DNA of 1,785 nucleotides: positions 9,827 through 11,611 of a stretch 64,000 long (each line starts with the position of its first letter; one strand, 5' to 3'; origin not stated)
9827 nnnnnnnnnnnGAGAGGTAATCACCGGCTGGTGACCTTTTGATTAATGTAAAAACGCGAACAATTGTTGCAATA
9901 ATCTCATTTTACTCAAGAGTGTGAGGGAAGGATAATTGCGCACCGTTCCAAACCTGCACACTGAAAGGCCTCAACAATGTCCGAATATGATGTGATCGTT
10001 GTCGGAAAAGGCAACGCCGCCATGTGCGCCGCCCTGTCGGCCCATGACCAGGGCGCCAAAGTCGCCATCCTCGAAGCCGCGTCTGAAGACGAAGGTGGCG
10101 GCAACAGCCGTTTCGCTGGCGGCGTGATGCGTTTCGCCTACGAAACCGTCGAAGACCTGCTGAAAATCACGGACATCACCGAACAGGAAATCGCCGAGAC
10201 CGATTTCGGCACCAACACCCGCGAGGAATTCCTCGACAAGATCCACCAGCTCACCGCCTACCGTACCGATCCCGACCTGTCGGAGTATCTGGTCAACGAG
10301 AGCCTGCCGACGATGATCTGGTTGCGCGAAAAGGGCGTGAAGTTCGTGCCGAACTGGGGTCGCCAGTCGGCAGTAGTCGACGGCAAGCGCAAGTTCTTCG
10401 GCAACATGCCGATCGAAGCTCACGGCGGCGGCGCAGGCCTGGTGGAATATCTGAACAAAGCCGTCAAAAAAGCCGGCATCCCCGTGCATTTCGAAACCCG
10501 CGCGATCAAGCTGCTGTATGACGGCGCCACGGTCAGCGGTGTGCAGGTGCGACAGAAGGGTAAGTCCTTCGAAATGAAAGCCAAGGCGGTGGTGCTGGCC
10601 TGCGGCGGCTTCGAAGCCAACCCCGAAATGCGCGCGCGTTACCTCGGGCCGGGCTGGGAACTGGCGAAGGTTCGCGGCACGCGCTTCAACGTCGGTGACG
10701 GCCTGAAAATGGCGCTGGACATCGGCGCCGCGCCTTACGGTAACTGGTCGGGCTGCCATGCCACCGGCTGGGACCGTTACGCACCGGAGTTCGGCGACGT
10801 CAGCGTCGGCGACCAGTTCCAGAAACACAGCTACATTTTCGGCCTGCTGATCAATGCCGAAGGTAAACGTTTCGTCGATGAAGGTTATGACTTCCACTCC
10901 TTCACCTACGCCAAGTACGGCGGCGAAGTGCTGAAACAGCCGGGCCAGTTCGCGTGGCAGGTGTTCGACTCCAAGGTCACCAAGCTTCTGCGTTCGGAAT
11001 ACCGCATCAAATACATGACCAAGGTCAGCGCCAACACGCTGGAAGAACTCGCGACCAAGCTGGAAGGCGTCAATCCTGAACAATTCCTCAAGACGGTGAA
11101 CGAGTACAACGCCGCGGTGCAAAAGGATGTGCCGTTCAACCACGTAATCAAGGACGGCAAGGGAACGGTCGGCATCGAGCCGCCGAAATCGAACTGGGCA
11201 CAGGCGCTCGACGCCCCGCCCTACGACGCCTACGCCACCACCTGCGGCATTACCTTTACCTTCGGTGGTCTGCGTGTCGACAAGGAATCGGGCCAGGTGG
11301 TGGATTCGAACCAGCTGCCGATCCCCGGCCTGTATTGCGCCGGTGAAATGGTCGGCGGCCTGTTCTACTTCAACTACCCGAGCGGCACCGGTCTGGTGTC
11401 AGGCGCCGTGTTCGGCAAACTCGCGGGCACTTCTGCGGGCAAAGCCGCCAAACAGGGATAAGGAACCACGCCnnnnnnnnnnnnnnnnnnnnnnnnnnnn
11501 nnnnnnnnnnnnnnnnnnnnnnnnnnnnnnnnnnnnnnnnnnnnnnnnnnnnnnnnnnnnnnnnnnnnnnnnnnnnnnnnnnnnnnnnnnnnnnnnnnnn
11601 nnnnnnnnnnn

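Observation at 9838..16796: TcuA-like flavoprotein + three tandem MmgE/PrpD paralogues + Bug receptor, without TcuB or TctAB: an uncharacterised carboxylate-processing operon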

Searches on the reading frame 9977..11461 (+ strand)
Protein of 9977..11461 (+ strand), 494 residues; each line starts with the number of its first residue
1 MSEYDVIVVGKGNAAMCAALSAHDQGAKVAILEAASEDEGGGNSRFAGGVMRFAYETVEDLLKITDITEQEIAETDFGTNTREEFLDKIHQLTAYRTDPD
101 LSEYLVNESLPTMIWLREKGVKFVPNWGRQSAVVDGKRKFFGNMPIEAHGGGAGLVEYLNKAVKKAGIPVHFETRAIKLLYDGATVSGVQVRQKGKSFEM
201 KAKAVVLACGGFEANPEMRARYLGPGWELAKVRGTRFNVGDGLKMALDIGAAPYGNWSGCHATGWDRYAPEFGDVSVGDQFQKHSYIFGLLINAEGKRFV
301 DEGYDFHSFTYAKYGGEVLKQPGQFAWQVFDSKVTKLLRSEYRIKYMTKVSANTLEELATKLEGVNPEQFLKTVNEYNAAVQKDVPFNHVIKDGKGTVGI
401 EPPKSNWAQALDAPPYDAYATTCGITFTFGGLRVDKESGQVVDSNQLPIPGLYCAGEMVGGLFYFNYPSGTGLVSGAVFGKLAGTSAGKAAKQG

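Call 3: search_protein_families(library=pfam, proteins=[window:9977-11461:+])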
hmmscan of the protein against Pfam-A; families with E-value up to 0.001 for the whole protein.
window:9977-11461:+ (494 aa): 6 families
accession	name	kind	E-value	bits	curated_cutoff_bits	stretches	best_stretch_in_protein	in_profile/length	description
PF00890.30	FAD_binding_2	-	2e-45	156.2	20.4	1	5-470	1-410/414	FAD binding domain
PF03486.20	HI0933_like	-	1.7e-11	44.5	50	1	154-459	110-220/244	HI0933-like protein Rossmann domain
PF12831.13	FAD_oxidored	-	6.8e-10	39.2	27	1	5-206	1-141/416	FAD dependent oxidoreductase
PF01266.30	DAO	-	2e-08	34.6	27.9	1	5-212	1-205/353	FAD dependent oxidoreductase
PF07992.20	Pyr_redox_2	-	3.5e-06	27.1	26.1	1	4-217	1-115/291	Pyridine nucleotide-disulphide oxidoreductase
PF13738.12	Pyr_redox_3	-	1.8e-05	24.6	30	0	3-37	164-198/305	Pyridine nucleotide-disulphide oxidoreductase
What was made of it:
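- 9977..11461 (+): TcuA-like FAD flavoprotein (TcuAL), cytoplasmic. FAD_binding_2 (call 3).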

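Call 4: search_protein_families(library=ncbifam, proteins=[window:9977-11461:+])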
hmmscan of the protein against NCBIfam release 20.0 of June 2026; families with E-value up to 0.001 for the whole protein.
window:9977-11461:+ (494 aa): 48 families (the best 25 are shown)
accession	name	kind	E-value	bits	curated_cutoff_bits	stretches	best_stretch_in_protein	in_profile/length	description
NF006130.0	PRK08274.1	equivalog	3.9e-164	546.9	369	1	2-492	4-463/467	FAD-dependent tricarballylate dehydrogenase TcuA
TIGR02485.1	CobZ_N-term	equivalog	2.1e-70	237.7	372.55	1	5-492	3-436/437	FAD-dependent tricarballylate dehydrogenase TcuA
TIGR01813.1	flavo_cyto_c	subfamily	2.2e-55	188.2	285.45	1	5-484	1-443/444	flavocytochrome c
NF005510.0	PRK07121.1-3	subfamily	7.6e-47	160.2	481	2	147-491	174-490/492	FAD-binding protein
NF005064.0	PRK06481.1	equivalog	3e-42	145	542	1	3-492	61-504/506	flavocytochrome c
NF005511.0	PRK07121.1-4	equivalog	1.4e-39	136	466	2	193-492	258-544/553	FAD-binding protein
NF005882.1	PRK07843.1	equivalog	4e-38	131.1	788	2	150-484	199-544/547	3-oxosteroid 1-dehydrogenase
NF053717.1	VnlPnlRedVprA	equivalog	2.9e-36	125.3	600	1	2-461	5-448/481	vinyl phenol reductase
NF009478.0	PRK12844.1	equivalog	3.5e-36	124.6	789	2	151-492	208-553/559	3-ketosteroid-delta-1-dehydrogenase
NF004789.0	PRK06134.1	subfamily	1.2e-33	116.5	747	2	151-490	215-570/581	FAD-dependent oxidoreductase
NF005508.0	PRK07121.1-1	equivalog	9e-33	113.5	537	2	145-492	167-495/497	FAD-binding protein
NF009479.0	PRK12845.1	equivalog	9.5e-31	106.8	793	1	150-488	216-564/566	3-ketosteroid-delta-1-dehydrogenase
NF005509.0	PRK07121.1-2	subfamily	1.2e-29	103.3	630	1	3-488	42-522/527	FAD-binding protein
NF009477.0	PRK12843.1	equivalog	3.3e-29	101.8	758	2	152-492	220-573/578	FAD-dependent oxidoreductase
NF009473.0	PRK12835.1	subfamily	3.5e-29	101.7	837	2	149-335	209-392/585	FAD-binding protein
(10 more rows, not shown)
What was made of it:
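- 9977..11461 (+): NF006130 546.9 bits > 369, but TIGR02485 237.7 bits < 372.55 (call 4).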

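Call 11: find_homologous_proteins(query=window:9977-11461:+)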
Query window:9977-11461:+ (494 aa): 8000 proteins with E <= 0.001 among 8000 candidates; the best 120 are listed.
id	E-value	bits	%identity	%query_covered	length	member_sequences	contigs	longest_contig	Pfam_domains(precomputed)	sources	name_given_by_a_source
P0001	0.0e+0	1089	95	100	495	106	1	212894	PF01266.31,PF00890.31,PF07992.21,PF03486.21,PF12831.14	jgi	-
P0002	0.0e+0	1089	96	100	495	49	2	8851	PF01266.31,PF00890.31,PF07992.21,PF03486.21,PF12831.14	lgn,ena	-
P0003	0.0e+0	1085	95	100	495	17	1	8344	PF01266.31,PF00890.31,PF07992.21,PF03486.21,PF12831.14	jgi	-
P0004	0.0e+0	1066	93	99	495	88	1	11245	PF01266.31,PF00890.31,PF07992.21,PF03486.21,PF12831.14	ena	-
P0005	0.0e+0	1031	89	100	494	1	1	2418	PF01266.31,PF00890.31,PF07992.21,PF03486.21,PF12831.14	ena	-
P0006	0.0e+0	1015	87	98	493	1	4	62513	PF01266.31,PF00890.31,PF07992.21,PF03486.21,PF12831.14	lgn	-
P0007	0.0e+0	1014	87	98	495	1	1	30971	PF01266.31,PF00890.31,PF07992.21,PF03486.21,PF12831.14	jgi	jgi:tricarballylate dehydrogenase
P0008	0.0e+0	1010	87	98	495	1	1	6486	PF01266.31,PF00890.31,PF07992.21,PF03486.21,PF12831.14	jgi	jgi:tricarballylate dehydrogenase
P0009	0.0e+0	1010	87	100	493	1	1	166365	PF01266.31,PF00890.31,PF07992.21,PF03486.21,PF12831.14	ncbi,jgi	jgi:tricarballylate dehydrogenase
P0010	0.0e+0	1010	87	100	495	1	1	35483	PF01266.31,PF00890.31,PF07992.21,PF03486.21,PF12831.14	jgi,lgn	jgi:tricarballylate dehydrogenase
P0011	1.7e-298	1009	87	98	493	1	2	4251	PF01266.31,PF00890.31,PF07992.21,PF03486.21,PF12831.14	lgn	-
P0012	8.2e-298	1006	87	98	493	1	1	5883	PF01266.31,PF00890.31,PF07992.21,PF03486.21,PF12831.14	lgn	-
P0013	5.1e-297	1004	87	98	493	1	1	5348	PF01266.31,PF00890.31,PF07992.21,PF03486.21,PF12831.14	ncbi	-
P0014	1.6e-295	999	86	100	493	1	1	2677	PF01266.31,PF00890.31,PF03486.21,PF12831.14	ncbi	-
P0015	6.2e-295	997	85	98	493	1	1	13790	PF01266.31,PF00890.31,PF03486.21,PF12831.14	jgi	jgi:tricarballylate dehydrogenase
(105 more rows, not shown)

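Call 12: find_related_loci(query=window:9977-11461:+, collection=genome_contigs, flank=10000)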
Query window:9977-11461:+ (494 aa) in genome_contigs; peptide patterns used: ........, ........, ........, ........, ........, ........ (x = any residue, [..] = any of these).
599 stretches matched a pattern (row limit reached: there are more); 531 encode a relative of the query (tblastn E <= 1e-3); the best 80 are kept; 80 distinct loci.
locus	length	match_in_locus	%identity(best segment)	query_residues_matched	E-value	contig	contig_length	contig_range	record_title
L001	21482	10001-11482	99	1-494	0e+0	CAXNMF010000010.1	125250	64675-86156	MAG: Burkholderiales bacterium isolate ME-04may21-LR-25 genome assembly, contig: ME-04may21-LR-C593, whole genome shotgu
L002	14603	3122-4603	99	1-494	0e+0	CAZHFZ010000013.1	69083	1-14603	MAG TPA_asm: uncultured Bordetella sp. isolate SRP272421_co2_537 genome assembly, contig: NODE_561_length_69083_cov_8.46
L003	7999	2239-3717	99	1-493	0e+0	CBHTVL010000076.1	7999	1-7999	MAG TPA_asm: uncultured Burkholderiales bacterium isolate ERR14722429_binner123_Refined_68 genome assembly, contig: ERZ2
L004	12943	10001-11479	96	1-493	0e+0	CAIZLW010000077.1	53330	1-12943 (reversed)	MAG: uncultured beta proteobacterium isolate Loc090519-7m_bin-0592 genome assembly, contig: bin-0592:077/246, whole geno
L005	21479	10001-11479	96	2-494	0e+0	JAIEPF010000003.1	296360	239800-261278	MAG: Burkholderiales bacterium isolate co.spades.DASTOOL.1kb_167 c_000000445243, whole genome shotgun sequence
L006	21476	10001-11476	96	3-494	0e+0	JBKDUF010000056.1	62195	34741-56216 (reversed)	MAG: Betaproteobacteria bacterium isolate samp_4355_concoct_296 samp_4355_435811, whole genome shotgun sequence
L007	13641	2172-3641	95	3-492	0e+0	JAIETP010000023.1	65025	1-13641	MAG: Burkholderiales bacterium isolate time.spades.CONCOCT.2.5kb_015 c_000000000019, whole genome shotgun sequence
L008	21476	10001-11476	94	3-494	0e+0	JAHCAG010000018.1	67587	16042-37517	MAG: Burkholderiales bacterium isolate ACE_PRO61 PRO61_18, whole genome shotgun sequence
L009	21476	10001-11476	95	3-494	0e+0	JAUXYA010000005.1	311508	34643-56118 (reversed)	MAG: Burkholderiales bacterium isolate C18_concoct.bin.105 C18_k141_68793, whole genome shotgun sequence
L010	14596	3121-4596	93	3-494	0e+0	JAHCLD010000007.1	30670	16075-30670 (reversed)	MAG: Burkholderiales bacterium isolate TGS_PRO44 PRO44_7, whole genome shotgun sequence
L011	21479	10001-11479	90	1-493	0e+0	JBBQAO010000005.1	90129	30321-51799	MAG: Burkholderiales bacterium isolate Co_metawrap_1458 Cmw_1458_k141_27309490_length_90129_cov_11.9995, whole genome sh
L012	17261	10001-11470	91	3-492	0e+0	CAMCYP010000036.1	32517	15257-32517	MAG: Bordetella parapertussis isolate ME-08apr19-309 genome assembly, contig: ME-08apr19-C2824, whole genome shotgun seq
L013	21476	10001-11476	91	1-492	0e+0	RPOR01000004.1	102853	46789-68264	MAG: Betaproteobacteria bacterium isolate concoct.173 concoct.173_Contig_1258046, whole genome shotgun sequence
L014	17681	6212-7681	89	3-492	0e+0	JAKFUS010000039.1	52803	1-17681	MAG: Betaproteobacteria bacterium isolate D1_Bin_39 D1_0000525, whole genome shotgun sequence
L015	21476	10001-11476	93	3-494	0e+0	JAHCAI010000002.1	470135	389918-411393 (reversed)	MAG: Burkholderiales bacterium isolate ACE_PRO63 PRO63_2, whole genome shotgun sequence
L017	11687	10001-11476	83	1-492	0e+0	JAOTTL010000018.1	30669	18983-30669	MAG: Betaproteobacteria bacterium isolate 13_July_SF_Bin19 13_July_SF_Bin19_scaffold_410_c1, whole genome shotgun sequen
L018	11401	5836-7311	83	1-492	0e+0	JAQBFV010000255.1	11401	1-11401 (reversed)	MAG: Betaproteobacteria bacterium isolate MAG_442_bin-18 442_bin-18_ctg-255, whole genome shotgun sequence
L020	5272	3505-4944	81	3-482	0e+0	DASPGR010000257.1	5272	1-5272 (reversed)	MAG TPA_asm: Burkholderiales bacterium isolate SMAG_U16456 k141_887011, whole genome shotgun sequence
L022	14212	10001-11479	79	1-493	0e+0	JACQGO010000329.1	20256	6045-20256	MAG: Betaproteobacteria bacterium isolate NC_groundwater_1075_Ag_S2p5_65_1559 S_2p5_S6_coassembly_k141_4113062, whole ge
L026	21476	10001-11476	82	1-492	0e+0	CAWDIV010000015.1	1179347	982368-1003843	MAG: uncultured beta proteobacterium isolate MFD04850.bin.2.27 genome assembly, contig: contig_19715, whole genome shotg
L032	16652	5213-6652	80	3-482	0e+0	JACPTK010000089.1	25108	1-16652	MAG: Betaproteobacteria bacterium isolate NC_groundwater_730_Ag_S-0.65um_65_27 S37_SO-6_scaffold_488532, whole genome sh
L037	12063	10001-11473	78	2-492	0e+0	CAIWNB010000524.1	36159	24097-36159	MAG: uncultured beta proteobacterium isolate KTt_bin-1913 genome assembly, contig: bin-1913:524/545, whole genome shotgu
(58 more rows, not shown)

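Call 24: search_solved_structures(query=window:9977-11461:+, max_evalue=0.001)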
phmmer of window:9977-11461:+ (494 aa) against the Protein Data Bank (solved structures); distinct sequences matched with E-value up to 0.001: 29.
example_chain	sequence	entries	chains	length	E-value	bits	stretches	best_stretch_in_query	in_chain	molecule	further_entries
1jrz_A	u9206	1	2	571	7.2e-37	130.7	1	4-493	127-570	FLAVOCYTOCHROME C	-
2b7r_A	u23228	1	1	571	2.2e-36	129.1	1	4-493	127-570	Fumarate reductase flavoprotein subunit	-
1ksu_A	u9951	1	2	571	3e-36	128.7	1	4-493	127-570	flavocytochrome c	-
1d4d_A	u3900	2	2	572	4e-36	128.3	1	4-493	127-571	FLAVOCYTOCHROME C FUMARATE REDUCTASE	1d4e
2b7s_A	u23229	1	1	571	7.6e-36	127.4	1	4-493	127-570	Fumarate reductase flavoprotein subunit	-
1d4c_A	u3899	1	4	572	8.1e-36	127.3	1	4-493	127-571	FLAVOCYTOCHROME C FUMARATE REDUCTASE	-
1p2e_A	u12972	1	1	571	8.2e-36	127.3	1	4-493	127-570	flavocytochrome c3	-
1p2h_A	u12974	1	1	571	8.2e-36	127.3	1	4-493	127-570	flavocytochrome c3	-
1qjd_A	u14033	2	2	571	8.2e-36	127.3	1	4-493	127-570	FLAVOCYTOCHROME C3 | Fumarate reductase flavoprotein subunit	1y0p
1q9i_A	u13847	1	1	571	8.3e-36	127.2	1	4-493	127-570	flavocytochrome c3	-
1jrx_A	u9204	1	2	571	8.8e-36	127.2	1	4-493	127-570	FLAVOCYTOCHROME C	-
1jry_A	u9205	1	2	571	1e-35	127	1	4-493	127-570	FLAVOCYTOCHROME C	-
1lj1_A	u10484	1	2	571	1.1e-35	126.8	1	4-493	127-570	flavocytochrome c3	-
1m64_A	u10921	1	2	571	1.3e-35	126.7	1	4-493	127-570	flavocytochrome c3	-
1kss_A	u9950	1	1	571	1.4e-35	126.5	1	4-493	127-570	flavocytochrome c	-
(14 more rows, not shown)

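Call 27: search_dna_similar(query=window:9977-11461:+, collection=plasmids, mode=protein, max_rows=40, rows=spread, max_evalue=1e-40)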
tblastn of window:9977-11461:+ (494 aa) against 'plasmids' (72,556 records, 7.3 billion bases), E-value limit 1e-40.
Records with a match: 191; places in all: 199; records where one place covers at least 80% of the query: 190.
Best place of each record, by identity: <60% 191.
By first word of the organism name: Pseudosulfitobacter 32; Salmonella 29; Escherichia 26; Paracoccus 11; Rhizobium 9; Cupriavidus 8; Bradyrhizobium 7; Shinella 7; Rhodococcus 6; Azospirillum 5; and 31 more.
By predicted mobility (MOB-suite, as given by PLSDB): non-mobilizable 103; conjugative 68; mobilizable 20.
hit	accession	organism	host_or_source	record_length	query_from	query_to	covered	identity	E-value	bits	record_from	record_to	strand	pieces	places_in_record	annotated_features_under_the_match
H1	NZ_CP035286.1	Paracoccus versutus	whole organism,soil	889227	3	491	99%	58.5%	0e+0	574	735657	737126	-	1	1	tcuA: FAD-dependent tricarballylate dehydrogenase TcuA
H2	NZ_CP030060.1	Bradyrhizobium sp. CCBAU 53351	Arachis hypogaea,Microbe,nodule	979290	5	482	97%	58.0%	1e-177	560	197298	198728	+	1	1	tcuA: FAD-dependent tricarballylate dehydrogenase TcuA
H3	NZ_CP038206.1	Paracoccus pantotrophus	single cell,soil associated with ...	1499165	1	489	99%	56.3%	4e-162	515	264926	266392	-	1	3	none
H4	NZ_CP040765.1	Paracoccus liaowanqingii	Tibetan antelope,cell culture,feces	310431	4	482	97%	47.3%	1e-131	428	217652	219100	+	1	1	tcuA: FAD-dependent tricarballylate dehydrogenase TcuA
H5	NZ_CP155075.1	Paraburkholderia sp. PREW-6R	single cell,Phlox subulata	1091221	1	490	99%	43.6%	1e-104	350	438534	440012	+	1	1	none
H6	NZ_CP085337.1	Haladaptatus halobius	cell culture,saline soil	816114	3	489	99%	37.2%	2e-77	271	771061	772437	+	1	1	tcuA: FAD-dependent tricarballylate dehydrogenase TcuA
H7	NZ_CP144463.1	Halalkalicoccus sp. FCH27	cell culture,Salt lake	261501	1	489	99%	36.3%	1e-68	246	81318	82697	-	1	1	tcuA: FAD-dependent tricarballylate dehydrogenase TcuA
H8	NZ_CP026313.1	Salinigranum rubrum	cell culture,marine solar saltern brine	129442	1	493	100%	35.3%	5e-77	270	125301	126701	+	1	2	tcuA: FAD-dependent tricarballylate dehydrogenase TcuA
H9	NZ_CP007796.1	Azospirillum argentinense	Triticum aestivum L.,Root,wheat ...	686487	5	494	99%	34.3%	3e-60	221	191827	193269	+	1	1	FAD-dependent oxidoreductase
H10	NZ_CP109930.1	Escherichia coli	Homo sapiens,Feces,feces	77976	5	493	99%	33.7%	5e-64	232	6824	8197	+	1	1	tcuA: FAD-dependent tricarballylate dehydrogenase TcuA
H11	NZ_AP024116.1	Escherichia coli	Homo sapiens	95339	5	493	99%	33.7%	5e-64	232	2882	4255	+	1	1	tcuA: FAD-dependent tricarballylate dehydrogenase TcuA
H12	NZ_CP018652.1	Salmonella enterica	human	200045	5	493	99%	33.7%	5e-64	232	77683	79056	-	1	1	tcuA: FAD-dependent tricarballylate dehydrogenase TcuA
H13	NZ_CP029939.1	Salmonella enterica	-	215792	5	493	99%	33.7%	5e-64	232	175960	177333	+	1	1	tcuA: FAD-dependent tricarballylate dehydrogenase TcuA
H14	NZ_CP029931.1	Salmonella enterica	-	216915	5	493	99%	33.7%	5e-64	232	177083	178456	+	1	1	tcuA: FAD-dependent tricarballylate dehydrogenase TcuA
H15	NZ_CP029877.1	Salmonella enterica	-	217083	5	493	99%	33.7%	5e-64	232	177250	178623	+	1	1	tcuA: FAD-dependent tricarballylate dehydrogenase TcuA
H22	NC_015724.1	Cupriavidus necator N-1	soil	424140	2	484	98%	33.7%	6e-58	214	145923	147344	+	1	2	FAD-binding protein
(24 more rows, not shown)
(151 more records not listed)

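Call 28: get_annotated_region(hit=H1, flank=8000)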
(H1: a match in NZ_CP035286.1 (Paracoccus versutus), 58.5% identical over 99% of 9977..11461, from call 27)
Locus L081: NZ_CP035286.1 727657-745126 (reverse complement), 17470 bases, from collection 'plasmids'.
description: Paracoccus versutus strain UW1 plasmid pTAV3, complete sequence
organism: Paracoccus versutus (NCBI taxid 34007)
taxonomy: Bacteria; Pseudomonadota; Alphaproteobacteria; Rhodobacterales; Paracoccaceae; Paracoccus; Paracoccus versutus
host: -; source: whole organism,soil; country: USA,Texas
typing (MOB-suite, as given by PLSDB): non-mobilizable; replicon rep_cluster_229
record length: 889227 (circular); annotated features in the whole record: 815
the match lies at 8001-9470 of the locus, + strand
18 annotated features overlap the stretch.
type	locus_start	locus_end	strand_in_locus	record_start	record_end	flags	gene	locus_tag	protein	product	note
CDS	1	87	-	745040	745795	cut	-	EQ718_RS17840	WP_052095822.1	FCD domain-containing protein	-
CDS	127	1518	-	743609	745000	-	-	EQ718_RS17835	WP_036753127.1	MmgE/PrpD family protein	-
CDS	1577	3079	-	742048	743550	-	-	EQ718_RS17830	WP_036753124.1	tripartite tricarboxylate transporter permease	-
CDS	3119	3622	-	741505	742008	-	-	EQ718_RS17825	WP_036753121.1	tripartite tricarboxylate transporter TctB family protein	-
CDS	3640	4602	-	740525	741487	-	-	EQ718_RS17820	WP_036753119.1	tripartite tricarboxylate transporter substrate binding protein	-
CDS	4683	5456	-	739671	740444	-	-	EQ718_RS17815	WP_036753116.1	SDR family oxidoreductase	-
CDS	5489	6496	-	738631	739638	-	-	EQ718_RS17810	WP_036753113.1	AbrB family transcriptional regulator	-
CDS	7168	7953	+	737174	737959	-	-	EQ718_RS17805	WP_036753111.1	phosphosulfolactate synthase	-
CDS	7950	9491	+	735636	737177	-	tcuA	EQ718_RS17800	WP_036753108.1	FAD-dependent tricarballylate dehydrogenase TcuA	-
CDS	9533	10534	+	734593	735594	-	-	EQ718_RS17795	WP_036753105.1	NrtA/SsuA/CpmA family ABC transporter substrate-binding protein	-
CDS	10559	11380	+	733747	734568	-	-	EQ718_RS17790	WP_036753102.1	ABC transporter permease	-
CDS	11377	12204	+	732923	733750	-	-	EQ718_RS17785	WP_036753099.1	ABC transporter permease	-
CDS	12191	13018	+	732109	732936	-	-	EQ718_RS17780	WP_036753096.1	ABC transporter ATP-binding protein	-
CDS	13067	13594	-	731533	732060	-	-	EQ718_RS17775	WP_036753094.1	chromate transporter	GO:0015703 - chromate transport [Evidence IEA]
CDS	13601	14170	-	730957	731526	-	-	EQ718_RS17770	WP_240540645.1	chromate transporter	GO:0015703 - chromate transport [Evidence IEA]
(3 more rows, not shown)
